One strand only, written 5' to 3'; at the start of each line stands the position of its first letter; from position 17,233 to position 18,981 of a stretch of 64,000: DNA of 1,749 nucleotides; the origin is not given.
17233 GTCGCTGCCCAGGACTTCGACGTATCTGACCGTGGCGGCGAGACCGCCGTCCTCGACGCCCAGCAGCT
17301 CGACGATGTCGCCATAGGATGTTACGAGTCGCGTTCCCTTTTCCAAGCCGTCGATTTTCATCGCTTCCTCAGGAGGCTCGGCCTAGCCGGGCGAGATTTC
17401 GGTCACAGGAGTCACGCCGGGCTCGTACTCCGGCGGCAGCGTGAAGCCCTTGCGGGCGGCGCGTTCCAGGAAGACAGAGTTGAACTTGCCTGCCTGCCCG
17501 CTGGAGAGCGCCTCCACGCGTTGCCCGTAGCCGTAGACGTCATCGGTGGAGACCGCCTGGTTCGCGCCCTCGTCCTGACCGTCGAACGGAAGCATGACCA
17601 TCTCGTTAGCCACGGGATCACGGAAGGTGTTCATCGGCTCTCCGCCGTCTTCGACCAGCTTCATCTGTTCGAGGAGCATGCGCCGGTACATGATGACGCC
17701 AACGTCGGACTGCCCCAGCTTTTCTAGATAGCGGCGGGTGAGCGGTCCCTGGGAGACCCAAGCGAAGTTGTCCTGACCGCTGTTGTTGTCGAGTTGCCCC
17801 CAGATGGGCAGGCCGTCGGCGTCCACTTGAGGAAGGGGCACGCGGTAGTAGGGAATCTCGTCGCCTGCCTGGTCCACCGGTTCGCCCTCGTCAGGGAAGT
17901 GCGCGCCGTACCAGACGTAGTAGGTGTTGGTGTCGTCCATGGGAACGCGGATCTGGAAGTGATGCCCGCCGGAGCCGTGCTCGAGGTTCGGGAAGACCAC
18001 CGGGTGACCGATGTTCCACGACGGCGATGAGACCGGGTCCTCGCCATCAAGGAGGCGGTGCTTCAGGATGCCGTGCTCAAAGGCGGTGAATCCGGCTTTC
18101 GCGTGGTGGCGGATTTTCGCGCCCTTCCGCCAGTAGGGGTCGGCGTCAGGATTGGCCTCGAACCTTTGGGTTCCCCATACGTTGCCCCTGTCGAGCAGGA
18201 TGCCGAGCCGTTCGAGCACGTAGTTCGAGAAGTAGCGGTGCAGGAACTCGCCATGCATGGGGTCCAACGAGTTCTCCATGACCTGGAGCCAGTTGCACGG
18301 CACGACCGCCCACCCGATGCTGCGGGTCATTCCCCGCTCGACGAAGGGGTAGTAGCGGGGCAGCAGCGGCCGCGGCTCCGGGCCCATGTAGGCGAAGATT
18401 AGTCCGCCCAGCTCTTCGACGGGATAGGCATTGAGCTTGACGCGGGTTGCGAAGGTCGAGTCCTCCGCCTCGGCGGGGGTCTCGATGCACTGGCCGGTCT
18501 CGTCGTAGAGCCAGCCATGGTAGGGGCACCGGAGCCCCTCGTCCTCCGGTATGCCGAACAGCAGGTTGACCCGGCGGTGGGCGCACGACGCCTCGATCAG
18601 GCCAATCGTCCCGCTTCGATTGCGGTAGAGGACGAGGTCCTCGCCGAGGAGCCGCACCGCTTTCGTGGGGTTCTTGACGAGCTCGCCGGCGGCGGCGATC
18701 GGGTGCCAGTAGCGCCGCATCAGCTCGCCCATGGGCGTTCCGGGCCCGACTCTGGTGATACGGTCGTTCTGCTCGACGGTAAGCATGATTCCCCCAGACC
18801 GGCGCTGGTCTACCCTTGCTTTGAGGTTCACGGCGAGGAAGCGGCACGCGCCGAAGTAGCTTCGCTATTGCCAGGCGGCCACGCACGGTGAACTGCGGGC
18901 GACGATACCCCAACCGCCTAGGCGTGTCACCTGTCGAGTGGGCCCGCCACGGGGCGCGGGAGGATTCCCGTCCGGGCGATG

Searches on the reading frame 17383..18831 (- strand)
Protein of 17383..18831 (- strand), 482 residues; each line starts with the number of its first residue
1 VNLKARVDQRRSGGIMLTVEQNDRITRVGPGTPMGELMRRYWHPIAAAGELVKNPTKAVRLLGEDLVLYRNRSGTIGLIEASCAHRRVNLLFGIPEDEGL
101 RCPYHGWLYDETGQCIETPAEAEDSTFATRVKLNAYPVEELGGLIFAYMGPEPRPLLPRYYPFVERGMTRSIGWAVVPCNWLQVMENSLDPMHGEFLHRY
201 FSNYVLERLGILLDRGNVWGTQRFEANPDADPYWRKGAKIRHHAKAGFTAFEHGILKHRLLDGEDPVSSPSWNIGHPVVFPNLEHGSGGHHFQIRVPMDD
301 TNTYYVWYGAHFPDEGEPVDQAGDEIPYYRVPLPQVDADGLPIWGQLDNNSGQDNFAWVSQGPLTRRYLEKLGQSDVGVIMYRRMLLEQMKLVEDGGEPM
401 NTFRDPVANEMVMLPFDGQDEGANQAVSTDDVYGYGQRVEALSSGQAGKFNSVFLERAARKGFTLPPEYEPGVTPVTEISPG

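Call 13: search_protein_families(library=pfam, proteins=[window:17383-18831:-], max_evalue=0.001)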
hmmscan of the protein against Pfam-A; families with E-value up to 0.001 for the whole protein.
window:17383-18831:- (482 aa): 2 families
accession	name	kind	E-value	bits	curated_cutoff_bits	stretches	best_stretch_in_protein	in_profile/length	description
PF00355.32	Rieske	-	5.9e-19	68.2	20.3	1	42-123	2-83/88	Rieske [2Fe-2S] domain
PF19301.5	LigXa_C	-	2.2e-12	47.2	27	1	352-408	208-264/304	LigXa C-terminal domain like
